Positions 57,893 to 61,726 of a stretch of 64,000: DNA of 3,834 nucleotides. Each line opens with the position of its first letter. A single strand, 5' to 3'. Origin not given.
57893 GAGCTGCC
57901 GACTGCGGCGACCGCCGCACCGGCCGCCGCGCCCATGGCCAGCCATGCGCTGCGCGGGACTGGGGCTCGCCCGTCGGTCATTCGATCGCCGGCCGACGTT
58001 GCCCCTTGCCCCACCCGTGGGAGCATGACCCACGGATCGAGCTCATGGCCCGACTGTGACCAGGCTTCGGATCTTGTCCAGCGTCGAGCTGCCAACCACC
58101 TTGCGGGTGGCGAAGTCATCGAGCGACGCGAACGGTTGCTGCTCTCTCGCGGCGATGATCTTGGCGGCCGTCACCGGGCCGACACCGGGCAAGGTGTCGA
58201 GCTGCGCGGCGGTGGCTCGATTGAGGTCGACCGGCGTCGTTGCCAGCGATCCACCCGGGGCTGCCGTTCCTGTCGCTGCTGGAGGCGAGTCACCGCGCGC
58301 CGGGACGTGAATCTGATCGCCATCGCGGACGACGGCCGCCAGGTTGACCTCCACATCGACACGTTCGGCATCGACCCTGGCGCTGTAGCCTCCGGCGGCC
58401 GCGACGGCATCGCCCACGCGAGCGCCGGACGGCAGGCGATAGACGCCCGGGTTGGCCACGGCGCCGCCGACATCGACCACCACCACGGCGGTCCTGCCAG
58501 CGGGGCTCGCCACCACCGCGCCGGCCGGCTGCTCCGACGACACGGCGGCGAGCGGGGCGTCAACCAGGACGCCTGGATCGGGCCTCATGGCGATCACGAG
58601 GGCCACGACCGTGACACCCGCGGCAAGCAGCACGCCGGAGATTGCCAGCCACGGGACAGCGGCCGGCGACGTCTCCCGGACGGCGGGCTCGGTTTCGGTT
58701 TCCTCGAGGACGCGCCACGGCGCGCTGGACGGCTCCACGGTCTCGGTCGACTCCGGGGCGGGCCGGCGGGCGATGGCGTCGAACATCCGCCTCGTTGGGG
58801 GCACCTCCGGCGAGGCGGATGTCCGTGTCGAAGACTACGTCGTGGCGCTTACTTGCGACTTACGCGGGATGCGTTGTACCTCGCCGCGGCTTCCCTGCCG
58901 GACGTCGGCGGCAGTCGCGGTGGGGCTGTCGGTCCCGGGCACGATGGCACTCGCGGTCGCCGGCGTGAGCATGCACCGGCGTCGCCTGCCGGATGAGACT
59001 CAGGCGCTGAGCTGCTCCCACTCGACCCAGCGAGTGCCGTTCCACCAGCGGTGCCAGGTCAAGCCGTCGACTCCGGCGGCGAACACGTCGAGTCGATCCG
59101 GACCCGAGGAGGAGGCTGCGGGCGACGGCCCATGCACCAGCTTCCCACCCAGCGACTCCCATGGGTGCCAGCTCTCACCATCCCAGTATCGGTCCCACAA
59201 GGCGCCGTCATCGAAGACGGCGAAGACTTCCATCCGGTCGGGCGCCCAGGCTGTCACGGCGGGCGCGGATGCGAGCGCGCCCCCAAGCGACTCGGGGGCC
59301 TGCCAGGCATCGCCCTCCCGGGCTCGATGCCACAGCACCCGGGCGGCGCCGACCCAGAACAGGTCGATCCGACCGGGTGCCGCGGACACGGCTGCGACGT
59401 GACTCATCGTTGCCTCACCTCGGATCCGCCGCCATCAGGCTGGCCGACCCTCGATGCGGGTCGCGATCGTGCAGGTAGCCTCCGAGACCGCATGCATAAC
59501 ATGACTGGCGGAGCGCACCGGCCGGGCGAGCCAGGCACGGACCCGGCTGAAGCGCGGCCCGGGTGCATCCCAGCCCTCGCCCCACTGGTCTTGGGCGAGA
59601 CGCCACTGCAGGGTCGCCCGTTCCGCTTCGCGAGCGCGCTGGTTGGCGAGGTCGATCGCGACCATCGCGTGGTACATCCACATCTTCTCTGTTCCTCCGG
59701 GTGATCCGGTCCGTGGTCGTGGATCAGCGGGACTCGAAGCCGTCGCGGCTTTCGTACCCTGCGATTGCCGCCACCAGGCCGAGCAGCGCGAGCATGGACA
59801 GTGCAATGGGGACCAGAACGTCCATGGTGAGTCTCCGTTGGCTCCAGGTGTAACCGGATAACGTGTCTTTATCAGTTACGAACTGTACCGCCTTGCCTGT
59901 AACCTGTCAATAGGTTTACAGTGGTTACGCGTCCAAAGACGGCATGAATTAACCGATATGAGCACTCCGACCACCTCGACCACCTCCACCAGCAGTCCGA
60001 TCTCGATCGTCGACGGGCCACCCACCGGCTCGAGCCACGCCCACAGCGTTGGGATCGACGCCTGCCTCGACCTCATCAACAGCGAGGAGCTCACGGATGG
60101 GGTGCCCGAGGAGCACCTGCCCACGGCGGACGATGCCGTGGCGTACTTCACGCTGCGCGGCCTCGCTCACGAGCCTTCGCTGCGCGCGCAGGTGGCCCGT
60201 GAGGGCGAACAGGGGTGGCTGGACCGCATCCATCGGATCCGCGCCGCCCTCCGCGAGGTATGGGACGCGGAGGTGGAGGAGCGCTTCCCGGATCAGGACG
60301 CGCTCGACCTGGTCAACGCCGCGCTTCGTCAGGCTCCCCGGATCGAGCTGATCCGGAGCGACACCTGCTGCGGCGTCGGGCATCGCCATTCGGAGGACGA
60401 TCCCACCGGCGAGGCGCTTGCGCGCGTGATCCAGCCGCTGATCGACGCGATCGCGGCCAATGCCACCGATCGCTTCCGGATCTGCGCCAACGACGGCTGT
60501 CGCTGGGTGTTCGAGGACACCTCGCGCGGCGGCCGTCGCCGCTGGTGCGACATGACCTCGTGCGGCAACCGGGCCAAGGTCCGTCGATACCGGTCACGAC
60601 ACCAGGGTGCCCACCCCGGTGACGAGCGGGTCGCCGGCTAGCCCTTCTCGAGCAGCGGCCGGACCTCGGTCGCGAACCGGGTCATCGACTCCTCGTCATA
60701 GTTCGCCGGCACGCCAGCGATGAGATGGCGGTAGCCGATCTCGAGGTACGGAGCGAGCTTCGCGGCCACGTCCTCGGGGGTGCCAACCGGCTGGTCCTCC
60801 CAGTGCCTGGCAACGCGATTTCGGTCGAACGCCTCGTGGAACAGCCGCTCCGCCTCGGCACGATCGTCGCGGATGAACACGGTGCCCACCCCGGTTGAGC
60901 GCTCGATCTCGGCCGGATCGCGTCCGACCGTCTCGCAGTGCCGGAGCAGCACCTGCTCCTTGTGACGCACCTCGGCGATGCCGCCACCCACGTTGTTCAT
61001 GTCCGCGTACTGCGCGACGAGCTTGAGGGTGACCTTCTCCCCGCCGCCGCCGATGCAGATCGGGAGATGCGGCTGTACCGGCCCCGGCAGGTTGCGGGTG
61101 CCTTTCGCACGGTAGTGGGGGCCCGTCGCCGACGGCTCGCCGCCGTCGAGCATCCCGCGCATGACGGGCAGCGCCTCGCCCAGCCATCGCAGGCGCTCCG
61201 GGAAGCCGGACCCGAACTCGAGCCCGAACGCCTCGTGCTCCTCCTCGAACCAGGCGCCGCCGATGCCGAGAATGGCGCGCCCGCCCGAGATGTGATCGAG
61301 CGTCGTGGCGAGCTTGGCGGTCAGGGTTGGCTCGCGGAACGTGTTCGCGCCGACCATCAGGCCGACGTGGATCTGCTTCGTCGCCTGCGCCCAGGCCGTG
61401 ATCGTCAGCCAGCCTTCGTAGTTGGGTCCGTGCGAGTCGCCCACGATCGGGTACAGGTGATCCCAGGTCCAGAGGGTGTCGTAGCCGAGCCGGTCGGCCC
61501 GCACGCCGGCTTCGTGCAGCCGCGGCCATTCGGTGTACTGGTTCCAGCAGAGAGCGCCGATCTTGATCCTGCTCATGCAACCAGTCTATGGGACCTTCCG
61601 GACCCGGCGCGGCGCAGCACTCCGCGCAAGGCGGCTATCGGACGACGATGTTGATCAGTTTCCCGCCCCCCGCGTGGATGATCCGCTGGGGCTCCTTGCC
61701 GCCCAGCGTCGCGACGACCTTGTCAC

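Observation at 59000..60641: Mini-operon of a 33-aa membrane peptide, an 83-aa Trp-rich protein and a three-blade AAL/RSL-type fucose-lectin homologue, placed divergently from a zf-CGNR regulator with palindromic operator-like boxes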

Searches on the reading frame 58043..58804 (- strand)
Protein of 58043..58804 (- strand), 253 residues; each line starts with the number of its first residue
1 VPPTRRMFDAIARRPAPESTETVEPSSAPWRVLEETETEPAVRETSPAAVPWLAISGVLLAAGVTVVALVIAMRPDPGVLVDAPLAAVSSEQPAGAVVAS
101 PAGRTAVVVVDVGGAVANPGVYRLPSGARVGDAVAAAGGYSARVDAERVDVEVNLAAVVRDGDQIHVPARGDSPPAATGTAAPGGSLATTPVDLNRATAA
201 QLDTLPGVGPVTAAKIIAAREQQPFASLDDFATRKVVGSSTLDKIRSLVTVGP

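Call 3: search_protein_families(library=pfam, proteins=[window:58043-58804:-], max_evalue=1)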
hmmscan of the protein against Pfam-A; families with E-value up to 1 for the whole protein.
window:58043-58804:- (253 aa): 12 families
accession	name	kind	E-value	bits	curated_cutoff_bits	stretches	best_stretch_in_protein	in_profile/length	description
PF12836.13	HHH_3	-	5e-14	52.6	27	1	190-249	4-64/65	Helix-hairpin-helix motif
PF10531.15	SLBB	-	8.6e-12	45.1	27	1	109-165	1-52/55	SLBB domain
PF00633.29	HHH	-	1.3e-06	28.4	24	1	193-218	4-29/30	Helix-hairpin-helix motif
PF03934.19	T2SSK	-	3.3e-06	27.8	24.2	1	192-245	1-56/63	Type II secretion system (T2SS), protein K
PF14579.12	HHH_6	-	4.6e-05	24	25.6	1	202-252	27-78/90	Helix-hairpin-helix motif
PF04919.18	DUF655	-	0.0011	19.4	22.2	1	201-234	117-150/181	Protein of unknown function (DUF655)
PF22461.2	SLBB_2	-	0.0013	19.2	27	1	110-152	3-47/79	SLBB domain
PF14520.12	HHH_5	-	0.015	16.2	27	1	190-219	25-54/57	Helix-hairpin-helix domain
PF02371.22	Transposase_20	-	0.017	15.9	21.3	1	200-230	2-33/87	Transposase IS116/IS110/IS902 family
PF14716.13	HHH_8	-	0.028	15.2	30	1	186-217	36-65/73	Helix-hairpin-helix domain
PF21176.3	RecR_HhH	-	0.083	13.2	27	1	201-216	7-22/45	RecR, helix-hairpin-helix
PF06514.17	PsbU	-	0.27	11.7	24.5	1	190-231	13-51/93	Photosystem II 12 kDa extrinsic protein (PsbU)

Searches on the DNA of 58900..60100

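Call 23: search_rna_families(source=window, start=58900, end=60100, threshold=evalue, max_evalue=1)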
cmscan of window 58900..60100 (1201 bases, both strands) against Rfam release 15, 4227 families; matches with E-value up to 1: 0.
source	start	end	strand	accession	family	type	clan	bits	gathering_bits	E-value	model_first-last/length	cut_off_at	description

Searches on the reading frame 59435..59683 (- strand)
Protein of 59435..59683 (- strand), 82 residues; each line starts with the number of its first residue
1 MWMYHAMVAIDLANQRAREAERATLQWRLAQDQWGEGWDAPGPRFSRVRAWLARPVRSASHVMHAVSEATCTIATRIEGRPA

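Call 3: search_protein_families(library=pfam, proteins=[window:59435-59683:-], max_evalue=1)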
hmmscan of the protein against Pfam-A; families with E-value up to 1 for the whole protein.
window:59435-59683:- (82 aa): 0 families

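Call 4: search_protein_families(library=ncbifam, proteins=[window:59435-59683:-], max_evalue=1)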
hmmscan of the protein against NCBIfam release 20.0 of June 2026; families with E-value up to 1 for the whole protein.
window:59435-59683:- (82 aa): 0 families

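Call 11: find_homologous_proteins(query=window:59438-59683:-, max_evalue=0.01)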
Query seq(82 aa) (82 aa): 4 proteins with E <= 0.01 among 4 candidates.
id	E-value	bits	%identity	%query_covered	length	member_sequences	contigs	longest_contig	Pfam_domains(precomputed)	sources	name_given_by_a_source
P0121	2.7e-48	179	100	100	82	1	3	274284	-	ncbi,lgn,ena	-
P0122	5.4e-30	121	76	98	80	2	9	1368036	-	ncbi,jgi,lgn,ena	-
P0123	4.4e-28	115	71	100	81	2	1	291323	-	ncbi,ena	-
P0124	6.2e-27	111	73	98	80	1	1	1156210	-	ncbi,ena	-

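Call 55: search_protein_representatives(alignment_id=A5)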
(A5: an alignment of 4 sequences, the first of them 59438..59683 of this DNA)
Query: 4 sequences, 82 profile positions. Proteins with E-value up to 0.001 (for the whole library): 31; up to 1e-10: 10; up to 1e-30: 1. The best 31 are listed.
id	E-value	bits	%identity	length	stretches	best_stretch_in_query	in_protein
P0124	2.9e-44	165.2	-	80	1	3-82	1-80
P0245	3.3e-20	88.1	-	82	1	1-82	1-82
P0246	3.0e-19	85.1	-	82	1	1-82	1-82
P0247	1.0e-18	83.3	-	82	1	1-82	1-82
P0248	2.5e-17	78.9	-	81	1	1-82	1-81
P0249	2.0e-14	69.7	-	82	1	2-82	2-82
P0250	2.6e-13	66.0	-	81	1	3-82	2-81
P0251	2.6e-12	62.8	-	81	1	1-82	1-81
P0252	3.3e-11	59.3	-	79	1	5-82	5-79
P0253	8.8e-11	57.9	-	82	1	1-82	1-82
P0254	1.4e-10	57.4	-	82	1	8-80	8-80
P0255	1.4e-10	57.3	-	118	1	4-82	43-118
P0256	1.8e-10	56.9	-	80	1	3-80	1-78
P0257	4.1e-10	55.8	-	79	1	2-82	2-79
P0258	8.6e-10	54.8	-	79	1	3-80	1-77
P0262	2.7e-08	50.0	-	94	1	8-80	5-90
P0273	1.1e-04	38.5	-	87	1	5-82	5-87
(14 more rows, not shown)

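Call 63: predict_structure(alignment_id=A6)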
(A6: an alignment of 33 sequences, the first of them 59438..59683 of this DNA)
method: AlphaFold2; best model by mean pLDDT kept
length: 82 residues; sequences in the alignment: 33
mean_pLDDT: 77.4   pTM: 0.38
mean pLDDT of the five models: 77.4, 75.2, 73.0, 72.6, 65.6
residues with pLDDT >= 90: 24; 70-90: 34; 50-70: 24; < 50: 0
segments of 3 or more residues with pLDDT < 50: none
pLDDT, mean of each block of 10 residues (from residue 1): 92 95 89 64 61 70 76 77 56
secondary structure, 60 per line:
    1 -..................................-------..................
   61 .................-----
elements in order: H2-35 H43-77

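Call 64: search_protein_families(library=pfam, proteins=[P0245, P0262, P0273, P0255], max_evalue=1)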
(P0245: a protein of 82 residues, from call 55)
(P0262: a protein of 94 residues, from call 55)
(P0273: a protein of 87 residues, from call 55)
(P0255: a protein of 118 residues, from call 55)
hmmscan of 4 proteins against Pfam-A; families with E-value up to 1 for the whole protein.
P0245 (82 aa): 0 families

P0262 (94 aa): 0 families

P0273 (87 aa): 0 families

P0255 (118 aa): 0 families

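Call 65: search_protein_families(library=padloc, proteins=[window:59438-59683:-], max_evalue=1)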
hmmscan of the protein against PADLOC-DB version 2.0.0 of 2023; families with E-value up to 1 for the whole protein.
window:59438-59683:- (82 aa): 0 families

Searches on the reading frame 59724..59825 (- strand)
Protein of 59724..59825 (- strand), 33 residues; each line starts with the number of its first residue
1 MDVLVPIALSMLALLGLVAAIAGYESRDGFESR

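Call 3: search_protein_families(library=pfam, proteins=[window:59724-59825:-], max_evalue=1)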
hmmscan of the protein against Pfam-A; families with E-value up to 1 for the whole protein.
window:59724-59825:- (33 aa): 0 families

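Call 4: search_protein_families(library=ncbifam, proteins=[window:59724-59825:-], max_evalue=1)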
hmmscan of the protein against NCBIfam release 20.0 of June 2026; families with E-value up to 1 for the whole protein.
window:59724-59825:- (33 aa): 3 families
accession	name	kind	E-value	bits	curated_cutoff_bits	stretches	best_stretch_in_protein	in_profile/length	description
TIGR00847.1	ccoS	equivalog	0.048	13.3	28.35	1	3-19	6-21/51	cbb3-type cytochrome oxidase assembly protein CcoS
NF040963.1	MamI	equivalog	0.086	12.7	80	1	3-25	31-50/69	magnetosome protein MamI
TIGR02592.1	cas_Cas5h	exception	0.2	11.3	97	1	12-29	32-49/241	type I-B CRISPR-associated protein Cas5b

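Call 65: search_protein_families(library=padloc, proteins=[window:59727-59825:-], max_evalue=1)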
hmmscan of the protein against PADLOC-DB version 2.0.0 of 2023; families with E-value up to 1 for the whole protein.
window:59727-59825:- (33 aa): 3 families
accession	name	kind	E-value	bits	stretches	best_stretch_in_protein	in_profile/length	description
PDLC01305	Cas5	-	0.038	12.1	1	12-30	30-48/174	CAS-I-B; effector_G5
PDLC00951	Cas5b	-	0.054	11.3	1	12-29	32-49/241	"CRISPR-associated protein Cas5, subtype I-B/HMARI"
PDLC01432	Cas5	-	0.055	11.7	1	12-31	33-52/211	CAS-I-B; effector_G5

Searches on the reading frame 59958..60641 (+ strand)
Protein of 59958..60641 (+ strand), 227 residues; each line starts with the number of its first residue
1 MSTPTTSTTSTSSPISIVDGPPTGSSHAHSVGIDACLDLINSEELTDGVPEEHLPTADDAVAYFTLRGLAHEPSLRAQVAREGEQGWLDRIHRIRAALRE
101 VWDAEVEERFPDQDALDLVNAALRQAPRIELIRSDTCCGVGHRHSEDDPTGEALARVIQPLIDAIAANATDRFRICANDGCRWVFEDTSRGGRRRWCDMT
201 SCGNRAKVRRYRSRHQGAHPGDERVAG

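Call 3: search_protein_families(library=pfam, proteins=[window:59958-60641:+], max_evalue=1)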
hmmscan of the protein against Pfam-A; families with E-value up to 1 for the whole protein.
window:59958-60641:+ (227 aa): 4 families
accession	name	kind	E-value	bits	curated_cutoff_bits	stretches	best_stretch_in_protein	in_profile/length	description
PF11706.13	zf-CGNR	-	2.1e-19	69.5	24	1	172-215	1-44/44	CGNR zinc finger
PF07336.16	ABATE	-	4.2e-16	60.2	24.4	1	35-166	3-128/130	Putative stress-induced transcription regulator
PF02754.22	CCG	-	0.044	14.3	20.6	1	122-156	23-59/85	Cysteine-rich domain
PF21341.3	TRAF2_zf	-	0.24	11.5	27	1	175-183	3-11/19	TRAF2, second zinc finger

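Call 4: search_protein_families(library=ncbifam, proteins=[window:59958-60641:+], max_evalue=1)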
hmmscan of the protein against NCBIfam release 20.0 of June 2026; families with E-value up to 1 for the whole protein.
window:59958-60641:+ (227 aa): 0 families

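Call 65: search_protein_families(library=padloc, proteins=[window:59958-60641:+], max_evalue=1)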
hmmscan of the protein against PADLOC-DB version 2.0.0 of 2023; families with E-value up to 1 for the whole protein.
window:59958-60641:+ (227 aa): 0 families

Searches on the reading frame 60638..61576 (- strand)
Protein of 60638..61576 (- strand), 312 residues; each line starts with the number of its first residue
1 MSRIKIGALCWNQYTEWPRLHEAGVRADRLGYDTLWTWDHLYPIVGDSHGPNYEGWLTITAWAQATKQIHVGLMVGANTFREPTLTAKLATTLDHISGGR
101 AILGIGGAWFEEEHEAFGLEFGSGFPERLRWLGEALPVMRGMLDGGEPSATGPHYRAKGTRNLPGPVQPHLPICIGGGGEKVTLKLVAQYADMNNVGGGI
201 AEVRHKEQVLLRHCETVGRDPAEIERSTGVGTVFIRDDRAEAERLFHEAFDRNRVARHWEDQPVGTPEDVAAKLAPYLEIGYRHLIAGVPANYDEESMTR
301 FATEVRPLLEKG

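Call 3: search_protein_families(library=pfam, proteins=[window:60638-61576:-], max_evalue=1)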
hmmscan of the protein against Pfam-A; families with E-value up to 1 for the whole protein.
window:60638-61576:- (312 aa): 2 families
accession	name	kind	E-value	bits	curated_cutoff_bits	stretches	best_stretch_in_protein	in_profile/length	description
PF00296.26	Bac_luciferase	-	1.7e-43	149.7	27.9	1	16-257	19-257/314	Luciferase-like monooxygenase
PF13374.12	TPR_10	-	0.69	10.5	27.5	0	236-254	15-33/42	Tetratricopeptide repeat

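Call 65: search_protein_families(library=padloc, proteins=[window:60638-61576:-], max_evalue=1)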
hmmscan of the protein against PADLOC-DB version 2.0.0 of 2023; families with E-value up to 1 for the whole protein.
window:60638-61576:- (312 aa): 1 family
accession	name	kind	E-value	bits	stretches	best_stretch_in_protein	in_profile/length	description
PDLC01078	C3a156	-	2.8e-09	35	1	26-175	22-149/268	oxidoreductase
